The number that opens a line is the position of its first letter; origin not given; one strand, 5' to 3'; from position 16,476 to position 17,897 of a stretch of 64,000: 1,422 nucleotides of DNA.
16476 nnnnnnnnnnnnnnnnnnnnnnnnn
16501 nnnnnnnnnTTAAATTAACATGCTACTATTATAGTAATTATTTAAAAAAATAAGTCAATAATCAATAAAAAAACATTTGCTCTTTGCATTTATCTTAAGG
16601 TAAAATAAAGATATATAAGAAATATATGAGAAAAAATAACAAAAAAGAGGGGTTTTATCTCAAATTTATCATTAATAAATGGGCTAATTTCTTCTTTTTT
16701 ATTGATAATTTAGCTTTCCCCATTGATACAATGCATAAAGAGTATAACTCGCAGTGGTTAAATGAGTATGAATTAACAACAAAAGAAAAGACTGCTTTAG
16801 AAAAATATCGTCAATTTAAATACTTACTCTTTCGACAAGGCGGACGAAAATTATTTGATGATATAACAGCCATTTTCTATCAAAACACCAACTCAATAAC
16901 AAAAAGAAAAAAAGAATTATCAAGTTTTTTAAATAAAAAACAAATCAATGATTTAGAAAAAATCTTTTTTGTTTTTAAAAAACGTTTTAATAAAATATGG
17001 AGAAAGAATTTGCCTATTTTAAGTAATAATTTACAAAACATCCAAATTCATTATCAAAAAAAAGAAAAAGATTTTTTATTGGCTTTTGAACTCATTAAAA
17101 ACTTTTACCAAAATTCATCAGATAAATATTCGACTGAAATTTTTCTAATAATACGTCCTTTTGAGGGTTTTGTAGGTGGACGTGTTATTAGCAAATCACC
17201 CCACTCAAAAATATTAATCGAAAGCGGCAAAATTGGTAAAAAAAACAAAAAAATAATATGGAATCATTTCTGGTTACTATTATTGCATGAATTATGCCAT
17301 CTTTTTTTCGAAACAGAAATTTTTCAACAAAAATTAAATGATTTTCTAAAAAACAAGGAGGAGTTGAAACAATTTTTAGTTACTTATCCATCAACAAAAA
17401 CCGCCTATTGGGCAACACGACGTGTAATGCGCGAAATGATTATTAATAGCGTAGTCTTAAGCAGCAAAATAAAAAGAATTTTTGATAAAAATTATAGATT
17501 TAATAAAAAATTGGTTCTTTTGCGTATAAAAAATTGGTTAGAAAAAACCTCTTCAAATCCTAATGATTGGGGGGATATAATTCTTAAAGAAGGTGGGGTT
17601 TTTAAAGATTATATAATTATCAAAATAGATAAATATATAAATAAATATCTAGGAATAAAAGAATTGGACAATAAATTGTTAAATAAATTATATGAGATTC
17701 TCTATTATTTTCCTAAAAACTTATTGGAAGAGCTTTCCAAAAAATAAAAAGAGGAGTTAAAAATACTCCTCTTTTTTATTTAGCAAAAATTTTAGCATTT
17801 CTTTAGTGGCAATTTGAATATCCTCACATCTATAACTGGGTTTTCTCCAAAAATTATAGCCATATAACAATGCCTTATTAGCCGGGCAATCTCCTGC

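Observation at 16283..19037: Compact putative RiPP locus: Cys/Asp-rich precursor-like peptide, HExxH protein and radical-SAM/SPASM maturase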

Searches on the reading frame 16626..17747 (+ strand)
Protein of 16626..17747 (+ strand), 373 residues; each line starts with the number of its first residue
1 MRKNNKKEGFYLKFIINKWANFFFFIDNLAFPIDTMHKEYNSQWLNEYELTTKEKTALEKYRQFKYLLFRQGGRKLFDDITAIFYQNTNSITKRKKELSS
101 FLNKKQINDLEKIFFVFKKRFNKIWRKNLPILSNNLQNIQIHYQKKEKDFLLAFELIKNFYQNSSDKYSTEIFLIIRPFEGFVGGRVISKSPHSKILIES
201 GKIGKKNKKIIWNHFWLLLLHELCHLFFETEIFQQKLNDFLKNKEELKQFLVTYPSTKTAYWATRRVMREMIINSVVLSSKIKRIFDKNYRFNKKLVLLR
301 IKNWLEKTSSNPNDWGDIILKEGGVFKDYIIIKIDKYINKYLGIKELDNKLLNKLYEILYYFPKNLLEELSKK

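Call 3: search_protein_families(library=pfam, proteins=[window:16626-17747:+], max_evalue=0.1)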
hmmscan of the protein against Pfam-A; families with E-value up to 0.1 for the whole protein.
window:16626-17747:+ (373 aa): 0 families

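Call 4: search_protein_families(library=ncbifam, proteins=[window:16626-17747:+], max_evalue=0.1)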
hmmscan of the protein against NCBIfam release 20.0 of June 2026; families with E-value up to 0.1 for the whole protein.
window:16626-17747:+ (373 aa): 1 family
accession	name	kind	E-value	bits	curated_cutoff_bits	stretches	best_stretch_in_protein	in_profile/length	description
NF007954.0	PRK10673.1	equivalog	0.051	12.8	399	0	78-139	125-185/255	esterase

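Call 22: find_homologous_proteins(query=window:16626-17747:+, max_evalue=0.01)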
Query window:16626-17747:+ (373 aa): 9 proteins with E <= 0.01 among 5672 candidates.
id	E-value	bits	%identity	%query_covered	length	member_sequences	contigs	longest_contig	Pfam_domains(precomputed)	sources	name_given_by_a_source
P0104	1.6e-240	816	100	100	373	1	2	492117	-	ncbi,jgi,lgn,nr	ncbi:MAG: hypothetical protein N2692_00140 [Patescibacteria group bacterium]|jgi:hypothetical protei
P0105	1.3e-104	368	50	96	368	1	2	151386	-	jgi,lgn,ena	-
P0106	1.8e-73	266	37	97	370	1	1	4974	-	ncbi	-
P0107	6.3e-73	264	39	97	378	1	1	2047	-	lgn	-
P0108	2.8e-68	249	39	96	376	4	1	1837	-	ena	-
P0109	3.1e-43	166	34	86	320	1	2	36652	-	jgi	jgi:hypothetical protein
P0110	1.1e-18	86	30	97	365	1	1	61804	-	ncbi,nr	ncbi:MAG: hypothetical protein N2259_00560 [Patescibacteria group bacterium]|nr:hypothetical protein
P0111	8.3e-6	43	26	65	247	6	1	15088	-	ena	-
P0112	5.4e-5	41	24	60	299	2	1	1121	-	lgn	-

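Call 26: search_solved_structures(query=A2, max_evalue=10)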
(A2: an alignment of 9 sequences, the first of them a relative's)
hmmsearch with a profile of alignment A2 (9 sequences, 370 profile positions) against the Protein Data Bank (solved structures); distinct sequences matched with E-value up to 10: 1.
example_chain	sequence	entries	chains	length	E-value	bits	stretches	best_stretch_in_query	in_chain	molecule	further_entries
4tql_A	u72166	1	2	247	0.021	17.6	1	99-162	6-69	Three helix bundle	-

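Call 29: predict_structure(alignment_id=A2)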
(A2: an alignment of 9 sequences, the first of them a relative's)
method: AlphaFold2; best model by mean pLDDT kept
length: 373 residues; sequences in the alignment: 9
mean_pLDDT: 89.8   pTM: 0.88
mean pLDDT of the five models: 89.8, 89.3, 88.2, 86.0, 77.2
residues with pLDDT >= 90: 262; 70-90: 97; 50-70: 7; < 50: 7
segments of 3 or more residues with pLDDT < 50: 1-7
pLDDT, mean of each block of 10 residues (from residue 1): 46 94 93 72 80 96 92 87 89 92 94 96 93 95 94 94 83 90 87 89 87 95 92 93 96 89 95 95 95 90 92 92 87 93 92 97 94 69
secondary structure, 60 per line:
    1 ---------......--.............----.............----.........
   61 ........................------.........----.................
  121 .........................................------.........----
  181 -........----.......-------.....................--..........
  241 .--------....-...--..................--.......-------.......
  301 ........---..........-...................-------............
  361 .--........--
elements in order: E10-15 H18-30 H35-47 H52-84 H91-99 H104-161 E168-176 E182-189 E194-200 H208-228 H231-241 H250-253 H260-277 H280-286 H294-308 H312-321 H323-341 H349-361 H364-371

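Call 34: find_encoding_contigs(protein=P0110, flank=4000, max_places=1)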
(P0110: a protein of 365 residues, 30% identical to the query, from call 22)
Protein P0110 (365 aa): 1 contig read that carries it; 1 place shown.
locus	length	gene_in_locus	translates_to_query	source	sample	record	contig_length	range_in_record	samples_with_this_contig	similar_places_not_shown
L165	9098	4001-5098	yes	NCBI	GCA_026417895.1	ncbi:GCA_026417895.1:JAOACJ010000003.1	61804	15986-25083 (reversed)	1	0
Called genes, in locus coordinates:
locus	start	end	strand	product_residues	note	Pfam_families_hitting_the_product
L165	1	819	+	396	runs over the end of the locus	PF13439:Glyco_transf_4, PF00534:Glycos_transf_1, PF13692:Glyco_trans_1_4, PF20706:GT4-conflict, PF13524:Glyco_trans_1_2 (weak)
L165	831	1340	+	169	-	-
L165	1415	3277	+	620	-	-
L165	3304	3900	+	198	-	PF13489:Methyltransf_23, PF03848:TehB, PF13847:Methyltransf_31, PF08241:Methyltransf_11, PF08242:Methyltransf_12 (weak), PF13649:Methyltransf_25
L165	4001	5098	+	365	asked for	-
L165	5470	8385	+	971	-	PF00133:tRNA-synt_1, PF09334:tRNA-synt_1g, PF01921:tRNA-synt_1f (faint), PF08264:Anticodon_1, PF19302:DUF5915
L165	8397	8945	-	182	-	PF01066:CDP-OH_P_transf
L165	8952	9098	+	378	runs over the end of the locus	PF01702:TGT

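Call 35: find_encoding_contigs(protein=P0109, flank=4000, max_places=1)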
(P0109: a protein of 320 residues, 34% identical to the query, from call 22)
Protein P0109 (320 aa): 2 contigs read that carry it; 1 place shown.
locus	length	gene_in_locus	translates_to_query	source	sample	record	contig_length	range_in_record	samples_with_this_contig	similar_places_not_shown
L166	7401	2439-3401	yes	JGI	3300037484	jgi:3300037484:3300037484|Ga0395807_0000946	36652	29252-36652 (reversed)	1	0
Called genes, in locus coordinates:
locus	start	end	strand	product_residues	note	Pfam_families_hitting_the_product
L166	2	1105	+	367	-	?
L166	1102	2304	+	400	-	PF03065:Glyco_hydro_57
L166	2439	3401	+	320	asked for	-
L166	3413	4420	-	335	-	PF04055:Radical_SAM (weak)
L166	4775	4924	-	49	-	-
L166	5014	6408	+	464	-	PF03065:Glyco_hydro_57, PF01522:Polysacc_deac_1 (weak), PF02151:UVR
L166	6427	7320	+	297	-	-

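Call 36: find_encoding_contigs(protein=P0106, flank=4000, max_places=1)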
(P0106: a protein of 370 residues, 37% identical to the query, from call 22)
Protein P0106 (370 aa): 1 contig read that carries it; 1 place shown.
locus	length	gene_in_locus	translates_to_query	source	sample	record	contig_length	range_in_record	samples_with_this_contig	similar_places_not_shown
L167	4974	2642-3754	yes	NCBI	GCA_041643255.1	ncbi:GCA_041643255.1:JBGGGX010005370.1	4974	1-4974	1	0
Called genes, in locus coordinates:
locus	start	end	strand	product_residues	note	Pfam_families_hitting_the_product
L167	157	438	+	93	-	-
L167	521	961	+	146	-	-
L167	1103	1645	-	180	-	-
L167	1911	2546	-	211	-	-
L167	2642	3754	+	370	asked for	-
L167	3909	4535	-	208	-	PF13485:Peptidase_MA_2 (faint)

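Call 37: find_encoding_contigs(protein=P0111, flank=4000, max_places=1)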
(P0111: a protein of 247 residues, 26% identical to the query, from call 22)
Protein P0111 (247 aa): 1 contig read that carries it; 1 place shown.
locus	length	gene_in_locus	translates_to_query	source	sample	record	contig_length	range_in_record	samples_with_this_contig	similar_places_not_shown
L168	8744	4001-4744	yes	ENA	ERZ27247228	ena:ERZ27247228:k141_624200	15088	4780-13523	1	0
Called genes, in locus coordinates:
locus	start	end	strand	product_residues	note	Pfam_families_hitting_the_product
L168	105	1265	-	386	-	PF03222:Trp_Tyr_perm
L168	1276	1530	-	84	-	PF03144:GTP_EFTU_D2 (weak)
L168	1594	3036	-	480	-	PF01139:RtcB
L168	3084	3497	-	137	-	PF01951:Archease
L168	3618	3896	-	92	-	PF01649:Ribosomal_S20p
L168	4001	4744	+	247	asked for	-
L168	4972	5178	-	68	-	-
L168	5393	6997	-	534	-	-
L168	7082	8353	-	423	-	PF00675:Peptidase_M16, PF05193:Peptidase_M16_C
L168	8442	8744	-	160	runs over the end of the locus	PF07833:Cu_amine_oxidN1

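Call 46: search_protein_families(library=ncbifam, alignment_id=A2, max_evalue=10)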
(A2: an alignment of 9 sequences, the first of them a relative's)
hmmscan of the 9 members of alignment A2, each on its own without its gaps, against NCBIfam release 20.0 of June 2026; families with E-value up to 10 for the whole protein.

A. member 1, P0104 (373 aa): 1 family
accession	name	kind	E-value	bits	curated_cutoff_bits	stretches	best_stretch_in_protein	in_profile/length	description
NF007954.0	PRK10673.1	equivalog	0.051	12.8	399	1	78-139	125-185/255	esterase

B. families by the number of members that match (of 9 scanned): 9 families
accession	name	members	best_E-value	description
NF008251.0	PRK11027.1-1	1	0.0052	hypothetical protein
NF008253.0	PRK11027.1-4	1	0.0068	hypothetical protein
NF007717.0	PRK10410.2-1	1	0.04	nitrous oxide-stimulated promoter family protein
NF007954.0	PRK10673.1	1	0.051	esterase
TIGR00053.1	TIGR00053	1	0.051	YafQ family addiction module toxin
NF033485.1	small_SCO1431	1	0.091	SCO1431 family membrane protein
TIGR01025.1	uS19_arch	1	0.1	30S ribosomal protein S19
TIGR04450.1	Gpos_C8_like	1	0.14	putative immunity/bacteriocin fusion bifunctional protein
NF046006.1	MAG6450_fam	1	4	MAG6450 family protein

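Call 60: search_protein_representatives(alignment_id=A2)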
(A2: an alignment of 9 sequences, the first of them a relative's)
Query: 9 sequences, 370 profile positions. Proteins with E-value up to 0.001 (for the whole library): 525; up to 1e-10: 320; up to 1e-30: 69. The best 150 are listed.
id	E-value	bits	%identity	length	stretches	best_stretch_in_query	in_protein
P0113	9.3e-157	538.8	-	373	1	1-369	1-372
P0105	7.0e-155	532.6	-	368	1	1-369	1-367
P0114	1.6e-90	320.8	-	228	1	1-218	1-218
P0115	6.7e-83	295.7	-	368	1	1-370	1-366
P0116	9.2e-72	259.1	-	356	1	3-368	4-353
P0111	1.2e-62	229.0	-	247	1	4-281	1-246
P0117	3.5e-58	214.4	-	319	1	30-364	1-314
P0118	5.1e-55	204.0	-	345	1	4-369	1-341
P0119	5.4e-52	194.0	-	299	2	4-300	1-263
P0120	8.1e-50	186.9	-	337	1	4-367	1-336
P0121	3.1e-49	185.0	-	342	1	4-368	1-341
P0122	3.5e-45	171.6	-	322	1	4-351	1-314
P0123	3.9e-44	168.2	-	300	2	4-233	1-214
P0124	5.0e-44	167.8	-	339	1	4-360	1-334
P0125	9.4e-42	160.3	-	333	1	4-358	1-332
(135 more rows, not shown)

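Call 62: search_protein_families(library=pfam, alignment_id=A3, max_evalue=1)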
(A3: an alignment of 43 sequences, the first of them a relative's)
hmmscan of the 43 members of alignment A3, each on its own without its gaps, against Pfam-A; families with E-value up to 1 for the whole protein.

A. member 1, P0104 (373 aa): 1 family
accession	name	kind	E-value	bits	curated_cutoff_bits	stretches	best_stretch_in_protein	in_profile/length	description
PF23713.2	WH_Egal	-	0.44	11.5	27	0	218-257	18-56/69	Egalitarian winged helix domain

B. families by the number of members that match (of 43 scanned): 61 families (the first 25 are shown)
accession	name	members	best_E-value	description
PF10263.15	SprT-like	7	0.0032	SprT-like family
PF04839.18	PSRP-3_Ycf65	2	0.019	Plastid and cyanobacterial ribosomal protein (PSRP-3 / Ycf65)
PF23116.1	HHD_RTEL1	2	0.042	RTEL1, HHD domain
PF10026.15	DUF2268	2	0.048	Predicted Zn-dependent protease (DUF2268)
PF25448.1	DUF7897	1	7.6e-05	Domain of unknown function (DUF7897)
PF09345.15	SiaC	1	0.00048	SiaC family regulatory phosphoprotein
PF15019.11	C9orf72-like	1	0.0006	C9orf72-like protein family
PF17035.10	BET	1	0.0068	Bromodomain extra-terminal - transcription regulation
PF13688.12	Reprolysin_5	1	0.0076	Metallo-peptidase family M12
PF15187.11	Augurin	1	0.0091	Oesophageal cancer-related gene 4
PF15611.11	EH_Signature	1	0.0091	EH_Signature domain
PF04433.23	SWIRM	1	0.01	SWIRM domain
PF00637.26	Clathrin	1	0.014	Region in Clathrin and VPS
PF04450.18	BSP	1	0.015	Peptidase of plants and bacteria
PF23296.1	DUF7079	1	0.021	Domain of unknown function (DUF7079)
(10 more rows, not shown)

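Call 70: search_solved_structures(query=A3, max_evalue=10, show_alignments=2)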
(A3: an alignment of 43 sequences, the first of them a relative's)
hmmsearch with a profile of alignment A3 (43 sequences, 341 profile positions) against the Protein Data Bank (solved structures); distinct sequences matched with E-value up to 10: 4.
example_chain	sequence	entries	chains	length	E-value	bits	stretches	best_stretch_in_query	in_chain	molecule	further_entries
5xbn_A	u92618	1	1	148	0.0018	20.8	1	123-215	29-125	Wss1p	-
5xbv_A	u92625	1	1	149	0.037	16.5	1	123-215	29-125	Wss1p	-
4jiu_A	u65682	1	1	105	0.33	13.4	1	178-226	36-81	Proabylysin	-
9urd_A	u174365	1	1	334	0.5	12.8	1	159-227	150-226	Substrate import-associated zinc metallohydrolase lipoprotein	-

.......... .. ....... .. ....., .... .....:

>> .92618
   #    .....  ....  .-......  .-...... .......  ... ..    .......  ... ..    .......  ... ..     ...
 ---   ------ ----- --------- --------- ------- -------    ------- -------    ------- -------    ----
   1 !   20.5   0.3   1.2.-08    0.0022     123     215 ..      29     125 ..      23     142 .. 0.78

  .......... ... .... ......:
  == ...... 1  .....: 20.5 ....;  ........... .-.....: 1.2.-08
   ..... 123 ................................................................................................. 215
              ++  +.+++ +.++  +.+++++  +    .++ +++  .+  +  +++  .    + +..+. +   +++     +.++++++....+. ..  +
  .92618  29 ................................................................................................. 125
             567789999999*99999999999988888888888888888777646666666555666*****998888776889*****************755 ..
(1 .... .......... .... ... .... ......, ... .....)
